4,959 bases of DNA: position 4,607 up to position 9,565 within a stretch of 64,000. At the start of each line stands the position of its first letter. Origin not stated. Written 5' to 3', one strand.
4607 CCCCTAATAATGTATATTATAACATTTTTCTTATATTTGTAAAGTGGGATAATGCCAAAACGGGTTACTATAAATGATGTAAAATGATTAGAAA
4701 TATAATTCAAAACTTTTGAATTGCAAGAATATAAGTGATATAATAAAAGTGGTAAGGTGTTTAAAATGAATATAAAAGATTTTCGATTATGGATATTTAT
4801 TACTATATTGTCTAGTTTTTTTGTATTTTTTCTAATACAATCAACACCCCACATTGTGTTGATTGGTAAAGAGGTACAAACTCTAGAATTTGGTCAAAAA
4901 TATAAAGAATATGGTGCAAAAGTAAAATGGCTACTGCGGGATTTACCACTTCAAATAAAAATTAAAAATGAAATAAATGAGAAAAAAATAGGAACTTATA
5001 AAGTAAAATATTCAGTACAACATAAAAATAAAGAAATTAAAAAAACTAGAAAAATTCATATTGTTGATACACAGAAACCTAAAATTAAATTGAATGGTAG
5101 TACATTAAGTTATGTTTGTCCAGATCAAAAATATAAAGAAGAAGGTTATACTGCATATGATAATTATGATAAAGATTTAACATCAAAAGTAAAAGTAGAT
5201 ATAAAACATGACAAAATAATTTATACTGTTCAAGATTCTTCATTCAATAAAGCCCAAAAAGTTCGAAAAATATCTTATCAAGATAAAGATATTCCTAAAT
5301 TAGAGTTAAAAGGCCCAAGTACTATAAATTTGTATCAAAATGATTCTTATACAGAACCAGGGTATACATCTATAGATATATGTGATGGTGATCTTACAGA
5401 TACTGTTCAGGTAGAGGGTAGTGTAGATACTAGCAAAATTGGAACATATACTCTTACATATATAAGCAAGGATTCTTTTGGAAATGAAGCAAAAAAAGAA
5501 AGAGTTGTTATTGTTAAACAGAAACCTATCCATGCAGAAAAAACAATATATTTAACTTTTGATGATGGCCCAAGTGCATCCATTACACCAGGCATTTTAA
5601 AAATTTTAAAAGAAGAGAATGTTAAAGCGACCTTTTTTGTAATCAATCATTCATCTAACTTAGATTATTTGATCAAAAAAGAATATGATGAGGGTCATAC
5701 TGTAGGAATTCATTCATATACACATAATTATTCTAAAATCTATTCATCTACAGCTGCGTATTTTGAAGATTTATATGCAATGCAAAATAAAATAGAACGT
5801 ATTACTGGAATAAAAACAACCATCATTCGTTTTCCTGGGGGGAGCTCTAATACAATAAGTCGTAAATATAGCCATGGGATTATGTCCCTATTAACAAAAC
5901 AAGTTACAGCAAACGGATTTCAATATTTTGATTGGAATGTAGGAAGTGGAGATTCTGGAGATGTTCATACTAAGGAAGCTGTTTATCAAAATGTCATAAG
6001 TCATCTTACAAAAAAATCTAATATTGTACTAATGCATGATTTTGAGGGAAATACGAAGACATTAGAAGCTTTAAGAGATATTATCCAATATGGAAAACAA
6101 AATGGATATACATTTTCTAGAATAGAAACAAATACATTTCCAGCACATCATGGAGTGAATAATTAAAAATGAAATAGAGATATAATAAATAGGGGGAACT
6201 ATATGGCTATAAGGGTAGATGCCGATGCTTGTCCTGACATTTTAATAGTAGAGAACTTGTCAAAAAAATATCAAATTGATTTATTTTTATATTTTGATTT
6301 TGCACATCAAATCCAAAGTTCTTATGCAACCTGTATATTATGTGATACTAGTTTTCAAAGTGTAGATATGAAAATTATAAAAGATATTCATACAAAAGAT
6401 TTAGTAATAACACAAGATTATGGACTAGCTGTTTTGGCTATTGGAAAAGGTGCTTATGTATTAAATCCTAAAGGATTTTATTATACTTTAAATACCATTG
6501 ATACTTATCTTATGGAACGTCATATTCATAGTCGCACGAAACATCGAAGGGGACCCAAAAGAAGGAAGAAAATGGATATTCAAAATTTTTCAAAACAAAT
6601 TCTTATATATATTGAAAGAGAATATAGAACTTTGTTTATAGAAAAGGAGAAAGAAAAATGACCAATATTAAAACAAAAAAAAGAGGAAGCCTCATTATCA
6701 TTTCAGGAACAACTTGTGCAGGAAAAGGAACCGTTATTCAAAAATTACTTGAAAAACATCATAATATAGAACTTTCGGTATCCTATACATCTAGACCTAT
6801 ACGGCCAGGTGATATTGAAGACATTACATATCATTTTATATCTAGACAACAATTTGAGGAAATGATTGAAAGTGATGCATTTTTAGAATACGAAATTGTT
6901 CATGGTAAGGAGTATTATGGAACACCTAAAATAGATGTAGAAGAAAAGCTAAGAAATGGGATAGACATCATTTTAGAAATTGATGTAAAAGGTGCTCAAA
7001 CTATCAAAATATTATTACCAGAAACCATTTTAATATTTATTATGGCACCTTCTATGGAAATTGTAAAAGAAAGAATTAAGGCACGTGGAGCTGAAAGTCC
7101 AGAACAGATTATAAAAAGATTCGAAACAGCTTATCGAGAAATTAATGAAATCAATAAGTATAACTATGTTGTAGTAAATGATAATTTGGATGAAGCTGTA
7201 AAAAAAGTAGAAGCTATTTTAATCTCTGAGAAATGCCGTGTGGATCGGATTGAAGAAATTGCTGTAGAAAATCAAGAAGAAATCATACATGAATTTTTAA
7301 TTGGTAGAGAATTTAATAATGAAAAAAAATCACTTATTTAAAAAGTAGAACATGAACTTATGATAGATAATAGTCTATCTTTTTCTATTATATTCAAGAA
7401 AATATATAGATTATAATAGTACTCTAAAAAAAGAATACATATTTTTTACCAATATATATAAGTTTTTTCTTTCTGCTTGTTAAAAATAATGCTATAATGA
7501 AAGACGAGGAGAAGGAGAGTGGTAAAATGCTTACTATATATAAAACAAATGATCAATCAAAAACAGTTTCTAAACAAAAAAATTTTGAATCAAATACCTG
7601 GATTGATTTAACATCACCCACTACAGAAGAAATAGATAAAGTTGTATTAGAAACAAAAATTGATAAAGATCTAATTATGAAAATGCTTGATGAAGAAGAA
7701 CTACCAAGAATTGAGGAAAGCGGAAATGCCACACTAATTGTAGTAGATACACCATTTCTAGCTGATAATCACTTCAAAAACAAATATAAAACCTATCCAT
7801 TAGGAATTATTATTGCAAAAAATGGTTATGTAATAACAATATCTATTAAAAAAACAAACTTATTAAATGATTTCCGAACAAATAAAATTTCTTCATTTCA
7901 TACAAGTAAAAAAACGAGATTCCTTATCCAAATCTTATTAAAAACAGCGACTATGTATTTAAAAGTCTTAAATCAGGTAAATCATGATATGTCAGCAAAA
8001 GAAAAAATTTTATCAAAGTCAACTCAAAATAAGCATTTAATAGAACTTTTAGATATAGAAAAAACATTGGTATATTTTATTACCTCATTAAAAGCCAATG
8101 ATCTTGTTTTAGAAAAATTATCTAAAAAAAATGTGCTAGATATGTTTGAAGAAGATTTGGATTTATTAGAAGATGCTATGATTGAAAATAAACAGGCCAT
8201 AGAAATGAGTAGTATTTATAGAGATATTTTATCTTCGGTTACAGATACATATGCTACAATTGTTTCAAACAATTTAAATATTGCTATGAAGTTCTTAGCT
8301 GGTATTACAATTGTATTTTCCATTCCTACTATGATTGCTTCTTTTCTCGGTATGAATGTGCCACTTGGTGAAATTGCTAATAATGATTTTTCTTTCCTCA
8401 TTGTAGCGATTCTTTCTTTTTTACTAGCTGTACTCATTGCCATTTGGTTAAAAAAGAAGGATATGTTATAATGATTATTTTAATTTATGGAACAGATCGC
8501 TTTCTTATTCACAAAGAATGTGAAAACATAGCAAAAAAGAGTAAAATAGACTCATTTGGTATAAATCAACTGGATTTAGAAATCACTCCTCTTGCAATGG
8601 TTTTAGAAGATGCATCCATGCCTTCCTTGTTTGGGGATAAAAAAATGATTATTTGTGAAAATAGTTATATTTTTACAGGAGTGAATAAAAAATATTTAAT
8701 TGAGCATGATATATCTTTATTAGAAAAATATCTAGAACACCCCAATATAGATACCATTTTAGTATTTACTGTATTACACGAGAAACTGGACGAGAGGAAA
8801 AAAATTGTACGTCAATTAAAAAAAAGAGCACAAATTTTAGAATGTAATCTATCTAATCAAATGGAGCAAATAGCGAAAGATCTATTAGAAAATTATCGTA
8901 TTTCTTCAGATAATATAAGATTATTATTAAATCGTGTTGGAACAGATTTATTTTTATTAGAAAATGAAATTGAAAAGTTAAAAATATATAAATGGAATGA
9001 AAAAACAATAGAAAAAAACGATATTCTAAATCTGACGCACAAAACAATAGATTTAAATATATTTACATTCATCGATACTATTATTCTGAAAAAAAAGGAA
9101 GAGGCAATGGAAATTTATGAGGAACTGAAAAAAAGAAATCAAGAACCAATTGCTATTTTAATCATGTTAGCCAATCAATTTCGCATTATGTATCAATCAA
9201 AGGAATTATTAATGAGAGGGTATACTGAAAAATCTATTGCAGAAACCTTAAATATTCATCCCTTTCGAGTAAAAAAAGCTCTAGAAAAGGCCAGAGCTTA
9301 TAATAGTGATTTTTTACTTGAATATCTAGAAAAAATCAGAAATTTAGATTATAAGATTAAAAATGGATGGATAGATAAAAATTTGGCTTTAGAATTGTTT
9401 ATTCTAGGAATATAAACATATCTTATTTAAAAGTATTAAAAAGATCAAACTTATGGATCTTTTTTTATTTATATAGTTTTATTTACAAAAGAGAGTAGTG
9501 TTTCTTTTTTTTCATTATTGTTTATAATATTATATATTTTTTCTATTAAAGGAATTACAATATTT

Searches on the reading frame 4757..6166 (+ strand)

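Call 52: search_protein_families(library=pfam, proteins=[window:4757-6166:+], max_evalue=0.00001)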
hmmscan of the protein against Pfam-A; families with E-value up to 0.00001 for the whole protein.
window:4757-6166:+ (469 aa): 3 families
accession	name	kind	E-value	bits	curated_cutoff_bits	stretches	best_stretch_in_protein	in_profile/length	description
PF16403.11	Bact_surface_Ig-like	-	1.7e-41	140.6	27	3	182-253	1-71/71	Bacterial surface protein, Ig-like domain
PF01522.26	Polysacc_deac_1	-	4.1e-27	95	23.1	1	260-371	5-115/124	Polysaccharide deacetylase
PF07523.18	Big_3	-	7.9e-06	26.5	21.2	0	215-238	35-58/68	Bacterial Ig-like domain (group 3)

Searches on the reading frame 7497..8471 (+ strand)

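Call 52: search_protein_families(library=pfam, proteins=[window:7497-8471:+], max_evalue=0.00001)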
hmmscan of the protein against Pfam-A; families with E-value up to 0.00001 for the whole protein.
window:7497-8471:+ (324 aa): 1 family
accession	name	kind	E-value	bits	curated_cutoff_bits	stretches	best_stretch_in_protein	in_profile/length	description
PF01544.23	CorA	-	2.8e-47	161.9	27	1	32-320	3-292/292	CorA-like Mg2+ transporter protein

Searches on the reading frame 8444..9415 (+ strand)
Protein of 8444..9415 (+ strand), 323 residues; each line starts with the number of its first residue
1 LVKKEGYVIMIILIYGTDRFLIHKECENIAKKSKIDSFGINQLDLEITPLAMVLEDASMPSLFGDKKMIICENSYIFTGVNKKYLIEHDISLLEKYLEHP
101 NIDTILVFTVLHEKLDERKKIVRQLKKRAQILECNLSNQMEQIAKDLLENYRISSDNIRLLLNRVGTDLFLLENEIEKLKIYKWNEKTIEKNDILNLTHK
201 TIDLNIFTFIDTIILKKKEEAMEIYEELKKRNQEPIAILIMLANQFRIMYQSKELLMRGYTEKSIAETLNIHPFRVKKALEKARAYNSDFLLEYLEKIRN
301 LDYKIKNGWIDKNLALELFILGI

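Call 52: search_protein_families(library=pfam, proteins=[window:8444-9415:+], max_evalue=0.00001)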
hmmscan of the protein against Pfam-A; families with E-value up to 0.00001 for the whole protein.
window:8444-9415:+ (323 aa): 2 families
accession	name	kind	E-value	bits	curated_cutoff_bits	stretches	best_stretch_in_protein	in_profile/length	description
PF21694.2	DNA_pol3_delta_C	-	9.9e-40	135.7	27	1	205-322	3-120/121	DNA polymerase III delta subunit, C-terminal domain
PF06144.19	DNA_pol3_delta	-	1.5e-23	83.5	21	1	13-135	2-124/124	DNA polymerase III, delta subunit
